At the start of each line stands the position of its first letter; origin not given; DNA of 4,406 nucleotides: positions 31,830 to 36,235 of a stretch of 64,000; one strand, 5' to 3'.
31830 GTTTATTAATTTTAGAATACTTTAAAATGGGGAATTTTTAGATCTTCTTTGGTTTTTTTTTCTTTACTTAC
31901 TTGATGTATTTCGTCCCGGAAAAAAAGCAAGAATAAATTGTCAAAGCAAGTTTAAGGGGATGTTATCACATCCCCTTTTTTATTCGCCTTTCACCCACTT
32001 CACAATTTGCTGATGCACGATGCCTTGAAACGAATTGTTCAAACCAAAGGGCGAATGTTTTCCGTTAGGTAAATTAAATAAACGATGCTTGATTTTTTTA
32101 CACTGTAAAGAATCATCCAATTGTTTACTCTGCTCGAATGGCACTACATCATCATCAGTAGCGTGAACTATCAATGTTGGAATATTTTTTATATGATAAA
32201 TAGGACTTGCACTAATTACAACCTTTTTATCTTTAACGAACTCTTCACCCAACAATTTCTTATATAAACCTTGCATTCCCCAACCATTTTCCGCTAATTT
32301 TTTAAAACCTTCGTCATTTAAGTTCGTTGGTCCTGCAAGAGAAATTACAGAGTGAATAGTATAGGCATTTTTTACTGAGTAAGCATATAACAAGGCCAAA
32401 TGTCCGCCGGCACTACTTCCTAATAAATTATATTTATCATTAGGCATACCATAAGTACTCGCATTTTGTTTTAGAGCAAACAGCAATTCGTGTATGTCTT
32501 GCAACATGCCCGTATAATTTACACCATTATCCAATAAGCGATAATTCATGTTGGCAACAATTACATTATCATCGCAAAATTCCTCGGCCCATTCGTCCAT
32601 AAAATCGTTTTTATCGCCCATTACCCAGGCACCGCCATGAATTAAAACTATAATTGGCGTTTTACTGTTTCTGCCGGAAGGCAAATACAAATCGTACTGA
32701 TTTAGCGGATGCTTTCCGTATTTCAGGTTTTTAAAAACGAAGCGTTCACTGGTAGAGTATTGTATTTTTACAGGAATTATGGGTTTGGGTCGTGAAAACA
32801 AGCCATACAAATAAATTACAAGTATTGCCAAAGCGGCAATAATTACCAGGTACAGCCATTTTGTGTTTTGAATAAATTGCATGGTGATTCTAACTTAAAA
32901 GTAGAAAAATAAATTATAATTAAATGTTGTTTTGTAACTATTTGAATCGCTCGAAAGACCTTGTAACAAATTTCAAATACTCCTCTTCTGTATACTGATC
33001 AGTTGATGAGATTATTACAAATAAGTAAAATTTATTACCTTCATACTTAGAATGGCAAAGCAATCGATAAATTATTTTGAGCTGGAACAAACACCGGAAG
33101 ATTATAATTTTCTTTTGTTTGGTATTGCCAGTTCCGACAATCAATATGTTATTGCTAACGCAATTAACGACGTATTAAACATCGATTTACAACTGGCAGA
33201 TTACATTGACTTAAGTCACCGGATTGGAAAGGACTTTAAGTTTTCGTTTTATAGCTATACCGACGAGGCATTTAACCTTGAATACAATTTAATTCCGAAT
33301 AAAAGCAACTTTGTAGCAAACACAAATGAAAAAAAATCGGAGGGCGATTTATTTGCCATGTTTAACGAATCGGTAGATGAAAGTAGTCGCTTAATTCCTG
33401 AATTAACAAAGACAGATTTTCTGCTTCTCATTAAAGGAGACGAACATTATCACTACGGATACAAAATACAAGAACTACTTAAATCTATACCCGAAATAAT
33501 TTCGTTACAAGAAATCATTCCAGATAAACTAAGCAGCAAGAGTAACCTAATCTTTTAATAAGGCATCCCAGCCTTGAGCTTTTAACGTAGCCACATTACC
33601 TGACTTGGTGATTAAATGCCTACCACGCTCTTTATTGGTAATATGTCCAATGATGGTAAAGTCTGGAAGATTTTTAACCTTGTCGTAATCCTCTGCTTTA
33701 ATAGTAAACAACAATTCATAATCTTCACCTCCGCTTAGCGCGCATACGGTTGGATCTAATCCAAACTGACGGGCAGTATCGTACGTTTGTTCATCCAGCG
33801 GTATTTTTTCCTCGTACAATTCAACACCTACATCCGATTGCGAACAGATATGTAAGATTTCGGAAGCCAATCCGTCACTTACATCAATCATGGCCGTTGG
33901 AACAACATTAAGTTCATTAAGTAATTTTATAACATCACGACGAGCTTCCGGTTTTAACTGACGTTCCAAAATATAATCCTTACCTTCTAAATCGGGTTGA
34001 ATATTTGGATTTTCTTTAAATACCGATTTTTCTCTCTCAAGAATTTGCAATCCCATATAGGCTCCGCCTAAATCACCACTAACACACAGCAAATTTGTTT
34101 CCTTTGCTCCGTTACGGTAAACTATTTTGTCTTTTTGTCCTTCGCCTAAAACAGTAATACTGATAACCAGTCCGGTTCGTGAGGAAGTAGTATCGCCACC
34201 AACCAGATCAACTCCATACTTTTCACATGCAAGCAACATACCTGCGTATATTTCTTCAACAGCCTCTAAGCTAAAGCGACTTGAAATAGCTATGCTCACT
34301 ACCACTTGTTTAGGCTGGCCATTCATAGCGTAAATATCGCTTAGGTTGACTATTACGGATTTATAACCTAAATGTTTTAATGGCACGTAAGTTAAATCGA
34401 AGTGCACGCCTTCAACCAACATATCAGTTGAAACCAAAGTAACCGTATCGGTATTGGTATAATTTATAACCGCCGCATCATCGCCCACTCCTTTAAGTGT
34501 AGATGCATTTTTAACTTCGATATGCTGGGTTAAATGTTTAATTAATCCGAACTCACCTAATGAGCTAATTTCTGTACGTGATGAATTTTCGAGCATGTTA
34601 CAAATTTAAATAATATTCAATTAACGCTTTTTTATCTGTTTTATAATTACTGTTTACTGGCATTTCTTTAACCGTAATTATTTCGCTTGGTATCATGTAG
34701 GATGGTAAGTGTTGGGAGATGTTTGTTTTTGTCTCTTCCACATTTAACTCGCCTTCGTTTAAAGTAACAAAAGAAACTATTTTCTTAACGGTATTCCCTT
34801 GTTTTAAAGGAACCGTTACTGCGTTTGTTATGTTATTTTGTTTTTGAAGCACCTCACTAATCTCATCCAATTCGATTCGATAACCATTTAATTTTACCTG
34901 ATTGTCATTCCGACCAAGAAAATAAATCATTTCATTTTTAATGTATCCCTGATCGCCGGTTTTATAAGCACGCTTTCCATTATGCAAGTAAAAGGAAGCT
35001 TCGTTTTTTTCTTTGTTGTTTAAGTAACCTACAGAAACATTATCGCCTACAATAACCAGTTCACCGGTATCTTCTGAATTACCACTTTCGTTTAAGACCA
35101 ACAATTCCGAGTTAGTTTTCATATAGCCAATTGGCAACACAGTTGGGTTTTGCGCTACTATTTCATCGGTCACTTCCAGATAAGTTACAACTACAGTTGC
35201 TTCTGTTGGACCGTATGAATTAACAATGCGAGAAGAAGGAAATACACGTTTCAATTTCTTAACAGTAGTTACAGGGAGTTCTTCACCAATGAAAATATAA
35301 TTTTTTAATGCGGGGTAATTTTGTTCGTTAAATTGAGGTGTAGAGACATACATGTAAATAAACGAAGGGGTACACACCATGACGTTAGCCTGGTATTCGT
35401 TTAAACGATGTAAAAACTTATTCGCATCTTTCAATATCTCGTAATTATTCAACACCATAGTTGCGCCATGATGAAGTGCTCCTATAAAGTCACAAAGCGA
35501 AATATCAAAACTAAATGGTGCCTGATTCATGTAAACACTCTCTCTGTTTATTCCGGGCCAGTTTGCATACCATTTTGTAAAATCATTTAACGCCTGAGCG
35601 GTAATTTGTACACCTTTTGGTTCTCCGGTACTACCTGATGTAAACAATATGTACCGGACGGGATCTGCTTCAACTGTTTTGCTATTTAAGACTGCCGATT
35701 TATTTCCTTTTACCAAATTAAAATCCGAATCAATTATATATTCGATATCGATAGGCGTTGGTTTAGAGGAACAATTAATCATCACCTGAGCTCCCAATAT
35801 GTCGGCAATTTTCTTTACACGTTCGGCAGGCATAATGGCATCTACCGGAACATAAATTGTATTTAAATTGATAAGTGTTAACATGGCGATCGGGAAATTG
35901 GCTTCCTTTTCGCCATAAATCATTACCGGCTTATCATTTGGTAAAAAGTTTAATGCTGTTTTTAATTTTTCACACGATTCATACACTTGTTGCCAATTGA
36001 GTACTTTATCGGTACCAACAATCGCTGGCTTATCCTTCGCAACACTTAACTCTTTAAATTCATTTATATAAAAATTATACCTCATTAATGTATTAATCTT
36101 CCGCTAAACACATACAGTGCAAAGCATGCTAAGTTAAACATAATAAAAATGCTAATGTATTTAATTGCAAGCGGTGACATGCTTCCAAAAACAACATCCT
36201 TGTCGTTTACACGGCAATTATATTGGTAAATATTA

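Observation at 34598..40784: Complete, translationally coupled Dlt-type acylation module in a diderm Bacteroidota that should have no teichoic acid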

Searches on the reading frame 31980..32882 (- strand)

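Call 39: search_protein_families(library=pfam, proteins=[window:31980-32882:-], max_evalue=0.001)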
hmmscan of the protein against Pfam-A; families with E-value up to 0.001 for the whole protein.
window:31980-32882:- (300 aa): 8 families
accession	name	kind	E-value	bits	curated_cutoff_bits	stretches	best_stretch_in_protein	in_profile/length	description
PF20434.5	BD-FAE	-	5.5e-41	140.9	26.8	1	64-259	2-215/215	BD-FAE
PF07859.19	Abhydrolase_3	-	3.8e-11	43.6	25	1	78-247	1-178/210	alpha/beta hydrolase fold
PF00135.34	COesterase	-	6.8e-10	38.9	27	1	66-185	91-219/515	Carboxylesterase family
PF00326.27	Peptidase_S9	-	4.5e-09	36.5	22.6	1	130-298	45-207/213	Prolyl oligopeptidase family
PF12146.15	Hydrolase_4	-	4.7e-08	33.1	27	0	233-277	191-233/239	Serine aminopeptidase, S33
PF00561.26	Abhydrolase_1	-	3e-05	24.3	25.8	0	229-279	195-241/245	alpha/beta hydrolase fold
PF00756.26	Esterase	-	5.8e-05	23.4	22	1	131-257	100-208/251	Putative esterase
PF12697.13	Abhydrolase_6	-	0.00011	23.4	26.3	0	78-279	1-207/217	Alpha/beta hydrolase family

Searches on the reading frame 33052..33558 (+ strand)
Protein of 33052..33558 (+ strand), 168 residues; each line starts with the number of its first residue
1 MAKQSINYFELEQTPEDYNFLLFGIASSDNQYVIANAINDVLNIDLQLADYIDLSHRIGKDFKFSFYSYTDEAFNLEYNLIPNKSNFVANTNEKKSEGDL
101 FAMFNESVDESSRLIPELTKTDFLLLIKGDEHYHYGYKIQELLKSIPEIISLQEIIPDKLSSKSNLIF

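Call 39: search_protein_families(library=pfam, proteins=[window:33052-33558:+], max_evalue=0.001)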
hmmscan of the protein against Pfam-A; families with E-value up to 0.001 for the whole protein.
window:33052-33558:+ (168 aa): 0 families

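Call 73: search_protein_families(library=ncbifam, proteins=[window:33052-33558:+], max_evalue=0.01)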
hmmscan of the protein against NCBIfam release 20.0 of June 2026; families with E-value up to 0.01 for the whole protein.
window:33052-33558:+ (168 aa): 1 family
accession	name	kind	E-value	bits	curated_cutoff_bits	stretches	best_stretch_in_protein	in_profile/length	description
NF033205.1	IPExxxVDY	hypoth_equivalog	5e-26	91.5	40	1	12-168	6-151/151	IPExxxVDY family protein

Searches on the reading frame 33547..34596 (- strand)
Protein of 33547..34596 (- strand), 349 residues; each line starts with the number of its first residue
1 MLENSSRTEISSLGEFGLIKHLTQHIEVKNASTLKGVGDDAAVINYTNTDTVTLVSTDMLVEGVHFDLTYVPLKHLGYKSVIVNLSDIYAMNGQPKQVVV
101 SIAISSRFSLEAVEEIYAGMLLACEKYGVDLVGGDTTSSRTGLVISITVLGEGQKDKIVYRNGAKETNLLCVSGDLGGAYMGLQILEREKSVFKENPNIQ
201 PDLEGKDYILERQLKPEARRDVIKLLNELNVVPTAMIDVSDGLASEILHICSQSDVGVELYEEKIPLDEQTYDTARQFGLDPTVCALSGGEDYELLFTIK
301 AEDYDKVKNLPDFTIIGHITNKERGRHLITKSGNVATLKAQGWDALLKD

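Call 3: search_protein_families(library=pfam, proteins=[window:33547-34596:-], max_evalue=0.01)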
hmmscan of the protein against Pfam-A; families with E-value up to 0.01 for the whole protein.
window:33547-34596:- (349 aa): 2 families
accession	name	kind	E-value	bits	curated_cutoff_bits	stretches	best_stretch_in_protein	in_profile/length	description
PF00586.29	AIRS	-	1.7e-28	99.7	24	1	38-151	1-110/112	AIR synthase related protein, N-terminal domain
PF02769.27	AIRS_C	-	5.7e-07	30.2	23.1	1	215-326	43-152/156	AIR synthase related protein, C-terminal domain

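Call 4: search_protein_families(library=ncbifam, proteins=[window:33547-34596:-], max_evalue=0.01)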
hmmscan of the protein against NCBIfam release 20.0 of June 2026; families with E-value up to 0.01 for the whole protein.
window:33547-34596:- (349 aa): 14 families
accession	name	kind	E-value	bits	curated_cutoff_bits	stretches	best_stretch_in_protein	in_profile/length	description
TIGR01379.1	thiL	equivalog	3.6e-96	321.9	184.15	1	14-345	1-319/320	thiamine-phosphate kinase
NF004351.0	PRK05731.1-4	equivalog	2.5e-63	214.1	324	1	5-345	6-318/321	thiamine-phosphate kinase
NF004353.0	PRK05731.2-2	equivalog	1.4e-54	185.3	301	1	29-347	16-303/311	thiamine-phosphate kinase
NF004354.0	PRK05731.2-3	equivalog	6.4e-48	163.5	204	1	35-310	14-245/273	thiamine-phosphate kinase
NF004350.0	PRK05731.1-1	equivalog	1e-46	159.4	441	1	13-345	3-321/325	thiamine-phosphate kinase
TIGR04049.1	AIR_rel_sll0787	hypoth_equivalog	1.4e-20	73.6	321.3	1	21-182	26-176/318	sll0787 family AIR synthase-like protein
TIGR00476.1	selD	equivalog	1.6e-18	67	125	1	28-278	35-264/311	selenide, water dikinase SelD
TIGR03267.1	methan_mark_2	hypoth_equivalog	3.1e-18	65.9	365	1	26-215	32-213/323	methanogenesis marker 2 protein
TIGR02124.1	hypE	equivalog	5.4e-17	61.8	251.6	1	28-306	24-280/332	hydrogenase expression/formation protein HypE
NF010705.0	PRK14105.1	equivalog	3.4e-13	49.2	291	1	18-306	29-308/345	selenide, water dikinase SelD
NF002098.0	PRK00943.1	equivalog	4e-08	32.5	299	1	38-267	49-257/347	selenide, water dikinase SelD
TIGR04050.1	MSMEG_0567_Cter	hypoth_equivalog_domain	3.2e-06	26.8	312.2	1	75-180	62-161/296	MSMEG_0567/sll0787 family protein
TIGR00878.1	purM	equivalog_domain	6e-05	22.4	236.35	1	19-170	17-175/332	phosphoribosylformylglycinamidine cyclo-ligase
TIGR01736.1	FGAM_synth_II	equivalog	0.00082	17.8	525.75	0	30-135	410-514/718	phosphoribosylformylglycinamidine synthase subunit PurL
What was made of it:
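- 33547..34596 (-): thiL (thiamine-phosphate kinase), 1 nt downstream of dltA. It is a conserved neighbour in this lineage and is not part of the relay. TIGR01379 gives 322 bits, above its cut-off of 184 (call 4).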

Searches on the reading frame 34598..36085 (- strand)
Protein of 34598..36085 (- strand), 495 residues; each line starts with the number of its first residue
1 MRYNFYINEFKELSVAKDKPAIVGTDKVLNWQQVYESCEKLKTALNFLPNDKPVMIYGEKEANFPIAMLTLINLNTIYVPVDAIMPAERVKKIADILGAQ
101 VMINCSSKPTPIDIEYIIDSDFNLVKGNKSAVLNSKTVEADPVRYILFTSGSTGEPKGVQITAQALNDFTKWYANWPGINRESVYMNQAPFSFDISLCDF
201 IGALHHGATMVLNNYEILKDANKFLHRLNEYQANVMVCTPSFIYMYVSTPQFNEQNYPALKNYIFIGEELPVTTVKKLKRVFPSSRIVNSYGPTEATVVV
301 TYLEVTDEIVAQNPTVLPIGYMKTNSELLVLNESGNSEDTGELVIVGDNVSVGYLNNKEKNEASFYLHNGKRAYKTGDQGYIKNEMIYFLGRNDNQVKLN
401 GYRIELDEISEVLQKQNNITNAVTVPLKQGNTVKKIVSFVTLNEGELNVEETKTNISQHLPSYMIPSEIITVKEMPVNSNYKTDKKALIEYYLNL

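Call 3: search_protein_families(library=pfam, proteins=[window:34598-36085:-], max_evalue=0.01)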
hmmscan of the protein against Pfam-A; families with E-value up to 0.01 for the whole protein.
window:34598-36085:- (495 aa): 3 families
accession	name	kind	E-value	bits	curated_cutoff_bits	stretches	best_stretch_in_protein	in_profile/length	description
PF00501.34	AMP-binding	-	6.1e-58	196.9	29.9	1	16-355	8-384/384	AMP-binding enzyme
PF13193.12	AMP-binding_C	-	3.3e-05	25.1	24.5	1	408-480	1-74/76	AMP-binding enzyme C-terminal domain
PF04983.23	RNA_pol_Rpb1_3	-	0.0079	16.5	28.9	0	404-491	32-125/162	RNA polymerase Rpb1, domain 3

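Call 4: search_protein_families(library=ncbifam, proteins=[window:34598-36085:-], max_evalue=0.01)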
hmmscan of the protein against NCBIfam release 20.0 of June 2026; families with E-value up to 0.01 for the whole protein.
window:34598-36085:- (495 aa): 98 families (the best 25 are shown)
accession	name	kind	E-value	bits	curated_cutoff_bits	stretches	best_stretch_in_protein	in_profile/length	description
NF003417.0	PRK04813.1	subfamily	1.4e-130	436.3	476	1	16-490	16-501/505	D-alanine--poly(phosphoribitol) ligase subunit DltA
TIGR01734.1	D-ala-DACP-lig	equivalog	1.3e-124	416.6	559.85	1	20-490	17-500/504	D-alanine--poly(phosphoribitol) ligase subunit DltA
TIGR01733.1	AA-adenyl-dom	subfamily_domain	1e-86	291.3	317.4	1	40-423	11-408/409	amino acid adenylation domain-containing protein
NF004282.0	PRK05691.1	subfamily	1.8e-61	206.8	4090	1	14-489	1142-1623/4334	non-ribosomal peptide synthase/polyketide synthase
NF047350.1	aureusi_NRPS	equivalog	5.3e-57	192.7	2500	1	13-488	1444-1908/2373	aureusimine non-ribosomal peptide synthetase AusA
TIGR03098.1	ligase_PEP_1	hypoth_equivalog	8.3e-56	189.5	592.35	1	16-488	13-514/517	acyl-CoA ligase (AMP-forming), exosortase A system-associated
NF041803.1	NRPS_SolG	exception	3.3e-52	177.3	2200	1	51-488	611-1070/1163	solanimycin non-ribosomal peptide synthetase SolG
NF038078.1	NRPS_MxcG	equivalog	1.5e-51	174.9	2300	1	50-490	505-958/1442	myxochelin non-ribosomal peptide synthetase MxcG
NF007605.2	PRK10252.1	equivalog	2e-47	161.4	2400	1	65-488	518-957/1292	enterobactin non-ribosomal peptide synthetase EntF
NF004837.0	PRK06187.1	subfamily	1.5e-42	145.5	476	1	130-492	159-522/531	long-chain-fatty-acid--CoA ligase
NF052269.1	Staph_lig_FadD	equivalog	2.3e-37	128.5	650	1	17-491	14-492/499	long-chain-fatty-acid--CoA ligase FadD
NF005947.1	PRK08008.1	equivalog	1.1e-33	116.6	651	1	120-488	152-517/518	crotonobetaine/carnitine-CoA ligase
TIGR03443.1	alpha_am_amid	equivalog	2.8e-32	111.1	1030.1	3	140-365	414-646/1390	L-aminoadipate-semialdehyde dehydrogenase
NF005676.0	PRK07470.1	equivalog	3.4e-32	111.8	774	1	17-490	34-527/544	acyl-CoA synthetase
NF006182.0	PRK08316.1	subfamily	1.1e-31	110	663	1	123-492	153-517/523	fatty acyl-CoA synthetase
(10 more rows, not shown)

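Call 6: search_solved_structures(query=window:34598-36085:-, max_evalue=1e-20, show_alignments=1)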
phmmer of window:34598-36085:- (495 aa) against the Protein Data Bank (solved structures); distinct sequences matched with E-value up to 1e-20: 73 (the best 60 are shown).
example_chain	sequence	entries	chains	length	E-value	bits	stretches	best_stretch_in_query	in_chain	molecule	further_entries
6mfy_A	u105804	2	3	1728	2.3e-97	329.8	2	16-490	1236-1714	Linear gramicidin synthase subunit A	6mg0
6mfz_A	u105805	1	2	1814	2.7e-97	329.6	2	16-490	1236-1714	Linear gramicidin synthase subunit A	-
9be3_A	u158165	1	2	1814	2.8e-97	329.6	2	16-490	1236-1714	Linear gramicidin synthase subunit A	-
9be4_A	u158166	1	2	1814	2.8e-97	329.6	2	16-490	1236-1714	Linear gramicidin synthase subunit A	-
9meh_A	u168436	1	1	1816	2.8e-97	329.6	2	16-490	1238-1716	Linear gramicidin synthase subunit A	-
3fcc_A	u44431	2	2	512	5.2e-93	315.5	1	16-490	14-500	D-alanine--poly(phosphoribitol) ligase subunit 1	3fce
3dhv_A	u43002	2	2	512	5.2e-93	315.5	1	16-490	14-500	D-alanine-poly(phosphoribitol) ligase | D-alanine--poly(phosphoribitol) ligase subunit 1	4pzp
3e7w_A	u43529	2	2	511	7.9e-86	291.8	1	27-490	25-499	D-alanine--poly(phosphoribitol) ligase subunit 1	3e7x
7vhv_D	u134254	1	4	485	1.8e-79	270.9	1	21-490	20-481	D-alanine--D-alanyl carrier protein ligase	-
8xjz_C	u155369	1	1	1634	8.4e-76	258.7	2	26-490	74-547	Peptide synthetase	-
7r27_A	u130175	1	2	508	2.3e-73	250.7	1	48-490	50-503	D-alanine--D-alanyl carrier protein ligase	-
3l8c_A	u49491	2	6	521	3e-73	250.3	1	51-490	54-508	D-alanine--poly(phosphoribitol) ligase subunit 1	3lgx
4d4g_A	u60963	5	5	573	3.6e-49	171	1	54-488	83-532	APNAA1 | APNA A1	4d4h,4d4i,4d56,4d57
2vsq_A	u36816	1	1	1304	5.2e-49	170.4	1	10-488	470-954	SURFACTIN SYNTHETASE SUBUNIT 3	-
7thn_B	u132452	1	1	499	2.2e-48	168.3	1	73-488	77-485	L-proline--[L-prolyl-carrier protein] ligase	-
4oxi_A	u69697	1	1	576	1.8e-32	115.9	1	143-490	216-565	Enterobactin synthetase component F-related protein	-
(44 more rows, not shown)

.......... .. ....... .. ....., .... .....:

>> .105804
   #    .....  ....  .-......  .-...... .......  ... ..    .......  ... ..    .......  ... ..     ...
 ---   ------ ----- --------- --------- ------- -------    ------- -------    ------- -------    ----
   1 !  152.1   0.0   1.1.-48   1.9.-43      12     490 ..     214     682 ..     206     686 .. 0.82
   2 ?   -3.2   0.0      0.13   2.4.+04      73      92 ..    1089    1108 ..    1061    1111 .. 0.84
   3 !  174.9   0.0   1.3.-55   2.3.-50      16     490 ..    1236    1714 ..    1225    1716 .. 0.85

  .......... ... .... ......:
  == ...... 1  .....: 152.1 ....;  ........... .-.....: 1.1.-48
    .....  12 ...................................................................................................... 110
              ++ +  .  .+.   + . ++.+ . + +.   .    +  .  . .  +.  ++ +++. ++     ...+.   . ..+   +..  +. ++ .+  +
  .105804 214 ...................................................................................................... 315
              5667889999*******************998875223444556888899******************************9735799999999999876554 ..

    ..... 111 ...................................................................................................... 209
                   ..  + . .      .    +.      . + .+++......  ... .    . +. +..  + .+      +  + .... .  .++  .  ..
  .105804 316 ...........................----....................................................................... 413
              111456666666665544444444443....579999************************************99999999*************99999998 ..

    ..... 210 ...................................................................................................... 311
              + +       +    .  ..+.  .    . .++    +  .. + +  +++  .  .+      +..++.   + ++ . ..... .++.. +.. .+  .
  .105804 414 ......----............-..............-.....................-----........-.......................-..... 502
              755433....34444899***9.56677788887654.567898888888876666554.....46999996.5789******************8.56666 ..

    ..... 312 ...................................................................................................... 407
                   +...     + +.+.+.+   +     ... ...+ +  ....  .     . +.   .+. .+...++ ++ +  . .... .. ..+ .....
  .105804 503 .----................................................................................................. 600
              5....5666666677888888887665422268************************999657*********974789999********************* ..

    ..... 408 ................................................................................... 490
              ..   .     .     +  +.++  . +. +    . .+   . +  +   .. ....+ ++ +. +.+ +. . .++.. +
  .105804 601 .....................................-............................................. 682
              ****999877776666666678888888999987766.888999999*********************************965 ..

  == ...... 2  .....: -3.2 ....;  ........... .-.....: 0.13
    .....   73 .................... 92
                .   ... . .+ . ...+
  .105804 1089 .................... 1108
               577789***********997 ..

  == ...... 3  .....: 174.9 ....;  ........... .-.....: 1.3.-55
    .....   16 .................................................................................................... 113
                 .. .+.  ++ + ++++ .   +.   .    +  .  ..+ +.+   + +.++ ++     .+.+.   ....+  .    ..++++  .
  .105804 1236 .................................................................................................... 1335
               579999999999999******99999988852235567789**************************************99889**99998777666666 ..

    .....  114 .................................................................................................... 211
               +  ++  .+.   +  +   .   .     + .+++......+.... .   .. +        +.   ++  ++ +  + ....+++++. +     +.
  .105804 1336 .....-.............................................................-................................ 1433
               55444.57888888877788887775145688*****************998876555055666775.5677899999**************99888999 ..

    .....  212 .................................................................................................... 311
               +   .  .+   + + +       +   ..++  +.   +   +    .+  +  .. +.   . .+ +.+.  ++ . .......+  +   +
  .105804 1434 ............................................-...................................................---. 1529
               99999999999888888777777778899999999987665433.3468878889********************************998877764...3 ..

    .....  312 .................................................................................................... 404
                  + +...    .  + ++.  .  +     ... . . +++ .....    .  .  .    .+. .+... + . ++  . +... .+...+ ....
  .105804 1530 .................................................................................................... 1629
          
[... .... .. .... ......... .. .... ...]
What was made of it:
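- On AlmEFG lipid A glycylation: AlmE (4oxi) scores 1.8e-32, against 5e-93 for DltA (call 6).
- Glycine-specific AlmE (4oxi) is much more distant, at 1.8e-32 (call 6).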

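Call 19: list_cluster_members(proteins=[window:34598-36085:-, window:36085-37212:-, window:37212-37352:-, window:37349-38548:-, window:38545-38784:-, window:38784-40229:-, window:40838-42664:-, window:33547-34596:-])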
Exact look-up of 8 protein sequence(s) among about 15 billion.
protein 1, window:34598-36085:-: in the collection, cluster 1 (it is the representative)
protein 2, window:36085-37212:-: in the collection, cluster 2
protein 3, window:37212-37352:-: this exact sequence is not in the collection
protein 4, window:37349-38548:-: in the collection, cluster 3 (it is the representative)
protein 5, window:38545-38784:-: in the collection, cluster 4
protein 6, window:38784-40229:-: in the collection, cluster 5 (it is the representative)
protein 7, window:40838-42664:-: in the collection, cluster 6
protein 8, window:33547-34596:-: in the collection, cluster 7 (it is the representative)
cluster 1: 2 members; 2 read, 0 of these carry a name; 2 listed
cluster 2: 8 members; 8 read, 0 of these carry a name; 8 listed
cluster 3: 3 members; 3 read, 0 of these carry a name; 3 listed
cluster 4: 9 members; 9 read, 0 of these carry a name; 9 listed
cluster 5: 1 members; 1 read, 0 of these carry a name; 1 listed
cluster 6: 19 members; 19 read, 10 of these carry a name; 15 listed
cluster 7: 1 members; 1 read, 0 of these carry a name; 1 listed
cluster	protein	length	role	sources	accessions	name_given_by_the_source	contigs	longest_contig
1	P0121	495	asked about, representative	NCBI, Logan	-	-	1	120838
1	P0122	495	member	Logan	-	-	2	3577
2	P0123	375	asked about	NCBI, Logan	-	-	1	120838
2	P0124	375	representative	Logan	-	-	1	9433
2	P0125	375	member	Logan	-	-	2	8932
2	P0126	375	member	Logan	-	-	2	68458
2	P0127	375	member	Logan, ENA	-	-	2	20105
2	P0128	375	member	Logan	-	-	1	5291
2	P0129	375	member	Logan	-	-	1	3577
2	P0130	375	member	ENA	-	-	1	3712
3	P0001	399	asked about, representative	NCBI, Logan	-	-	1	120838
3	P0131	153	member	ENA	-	-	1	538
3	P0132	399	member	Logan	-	-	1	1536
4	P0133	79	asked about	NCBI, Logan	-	-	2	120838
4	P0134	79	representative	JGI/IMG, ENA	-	-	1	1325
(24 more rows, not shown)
